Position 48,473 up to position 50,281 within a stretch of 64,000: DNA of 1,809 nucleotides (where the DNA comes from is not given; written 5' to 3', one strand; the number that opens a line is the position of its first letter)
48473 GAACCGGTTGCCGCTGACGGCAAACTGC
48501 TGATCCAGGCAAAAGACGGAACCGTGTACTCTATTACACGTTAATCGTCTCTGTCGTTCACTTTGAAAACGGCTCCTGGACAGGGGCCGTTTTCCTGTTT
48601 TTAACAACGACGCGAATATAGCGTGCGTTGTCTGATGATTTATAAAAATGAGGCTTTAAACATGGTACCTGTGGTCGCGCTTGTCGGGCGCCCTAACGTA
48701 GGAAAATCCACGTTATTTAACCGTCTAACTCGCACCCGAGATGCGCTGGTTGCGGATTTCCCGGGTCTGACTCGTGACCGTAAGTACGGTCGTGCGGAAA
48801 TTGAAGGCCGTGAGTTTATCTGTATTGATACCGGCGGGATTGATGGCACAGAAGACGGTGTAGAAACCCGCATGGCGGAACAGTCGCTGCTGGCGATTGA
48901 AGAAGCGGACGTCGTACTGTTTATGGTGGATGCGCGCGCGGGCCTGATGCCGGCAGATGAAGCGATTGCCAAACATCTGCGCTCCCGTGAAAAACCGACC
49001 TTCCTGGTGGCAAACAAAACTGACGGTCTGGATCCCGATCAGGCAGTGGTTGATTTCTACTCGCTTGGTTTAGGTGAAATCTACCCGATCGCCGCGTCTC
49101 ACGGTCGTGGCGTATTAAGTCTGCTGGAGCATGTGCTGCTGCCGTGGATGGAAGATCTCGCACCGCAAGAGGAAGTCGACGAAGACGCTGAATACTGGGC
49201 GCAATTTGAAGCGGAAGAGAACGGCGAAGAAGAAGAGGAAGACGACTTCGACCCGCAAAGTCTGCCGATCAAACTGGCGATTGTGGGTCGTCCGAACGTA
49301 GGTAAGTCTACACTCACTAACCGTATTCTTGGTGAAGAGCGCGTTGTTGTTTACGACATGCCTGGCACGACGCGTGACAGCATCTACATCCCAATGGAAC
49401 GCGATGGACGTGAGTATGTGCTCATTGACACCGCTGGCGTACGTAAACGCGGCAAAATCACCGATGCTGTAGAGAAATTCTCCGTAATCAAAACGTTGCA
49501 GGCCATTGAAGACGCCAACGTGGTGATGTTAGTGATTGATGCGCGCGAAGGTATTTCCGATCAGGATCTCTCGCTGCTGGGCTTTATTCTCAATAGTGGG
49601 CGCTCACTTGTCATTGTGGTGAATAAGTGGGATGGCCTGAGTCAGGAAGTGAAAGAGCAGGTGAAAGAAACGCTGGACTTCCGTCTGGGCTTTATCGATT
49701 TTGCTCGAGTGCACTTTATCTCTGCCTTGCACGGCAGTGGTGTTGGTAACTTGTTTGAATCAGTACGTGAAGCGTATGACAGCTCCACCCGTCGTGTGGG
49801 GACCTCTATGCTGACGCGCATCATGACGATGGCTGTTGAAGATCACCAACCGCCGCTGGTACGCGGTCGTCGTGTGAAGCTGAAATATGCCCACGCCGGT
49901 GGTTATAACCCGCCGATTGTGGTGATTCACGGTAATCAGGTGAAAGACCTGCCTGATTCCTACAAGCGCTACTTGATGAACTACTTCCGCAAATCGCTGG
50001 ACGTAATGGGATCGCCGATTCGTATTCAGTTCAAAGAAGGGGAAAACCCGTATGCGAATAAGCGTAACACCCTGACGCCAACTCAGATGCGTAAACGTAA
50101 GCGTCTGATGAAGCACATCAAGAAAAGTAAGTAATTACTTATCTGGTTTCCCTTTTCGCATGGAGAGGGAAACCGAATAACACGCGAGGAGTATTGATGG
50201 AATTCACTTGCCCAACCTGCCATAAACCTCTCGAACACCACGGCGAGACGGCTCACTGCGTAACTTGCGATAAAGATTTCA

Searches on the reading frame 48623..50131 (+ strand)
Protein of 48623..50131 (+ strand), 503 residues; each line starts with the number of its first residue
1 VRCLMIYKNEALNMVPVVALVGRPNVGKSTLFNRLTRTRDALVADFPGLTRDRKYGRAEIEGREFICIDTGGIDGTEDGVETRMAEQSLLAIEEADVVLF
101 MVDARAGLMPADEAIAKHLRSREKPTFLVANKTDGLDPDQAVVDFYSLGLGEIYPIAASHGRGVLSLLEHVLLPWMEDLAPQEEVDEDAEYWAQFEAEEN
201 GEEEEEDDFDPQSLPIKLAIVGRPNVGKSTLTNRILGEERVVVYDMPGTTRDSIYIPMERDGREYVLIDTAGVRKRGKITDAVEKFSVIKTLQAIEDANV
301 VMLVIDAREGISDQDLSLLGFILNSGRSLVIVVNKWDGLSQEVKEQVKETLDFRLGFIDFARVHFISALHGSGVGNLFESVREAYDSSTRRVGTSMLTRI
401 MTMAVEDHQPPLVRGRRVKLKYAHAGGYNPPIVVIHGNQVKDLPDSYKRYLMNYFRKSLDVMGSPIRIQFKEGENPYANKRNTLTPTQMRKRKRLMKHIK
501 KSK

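Call 12: search_protein_families(proteins=[window:48623-50131:+], library=ncbifam, max_evalue=0.00001)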
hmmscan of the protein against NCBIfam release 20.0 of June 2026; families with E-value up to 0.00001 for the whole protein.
window:48623-50131:+ (503 aa): 28 families (the best 25 are shown)
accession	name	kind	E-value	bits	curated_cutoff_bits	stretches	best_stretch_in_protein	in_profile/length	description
TIGR03594.1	GTPase_EngA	equivalog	3.8e-179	596.2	306.7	1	16-471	1-432/432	ribosome biogenesis GTPase Der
NF002828.0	PRK03003.1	equivalog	6.9e-112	374.5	631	2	211-474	209-470/477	ribosome biogenesis GTPase Der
NF007071.0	PRK09518.1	equivalog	1.5e-107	360.9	953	2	213-471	442-698/706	bifunctional cytidylate kinase/GTPase Der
TIGR00450.1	mnmE_trmE_thdF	equivalog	1.2e-58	199.3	252.6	2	211-346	205-336/446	tRNA uridine-5-carboxymethylaminomethyl(34) synthesis GTPase MnmE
NF000908.1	PRK00089.1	equivalog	1.3e-56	192.1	237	2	218-387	6-169/291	GTPase Era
NF003661.0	PRK05291.1-3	equivalog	3e-51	175.2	380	2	216-398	217-384/448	tRNA uridine-5-carboxymethylaminomethyl(34) synthesis GTPase MnmE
TIGR00231.1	small_GTP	domain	3.5e-47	160.2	42.5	2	216-381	4-162/164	GTP-binding protein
TIGR00436.1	era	equivalog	1.7e-42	145.7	116.25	2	217-391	2-169/270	GTPase Era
TIGR03918.1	GTP_HydF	equivalog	4.2e-42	144.4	325.55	2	212-357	4-147/392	[FeFe] hydrogenase H-cluster maturation GTPase HydF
TIGR03596.1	GTPase_YlqF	equivalog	1.2e-31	110.1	208.2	2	213-273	116-173/276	ribosome biogenesis GTPase YlqF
TIGR03598.1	GTPase_YsxC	equivalog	4e-29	101.6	124.45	2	216-380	19-184/186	ribosome biogenesis GTP-binding protein YihA/YsxC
TIGR00437.1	feoB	equivalog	3.5e-27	95.4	315.65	2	22-136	1-112/594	ferrous iron transport protein B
TIGR03156.1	GTP_HflX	equivalog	1e-22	80.5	216.75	2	216-383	190-349/351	GTPase HflX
NF008955.0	PRK12297.1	equivalog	9e-20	71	406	1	12-195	156-352/429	GTPase ObgE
NF008956.1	PRK12299.1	equivalog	1e-19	70.7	300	2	12-171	155-321/327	GTPase ObgE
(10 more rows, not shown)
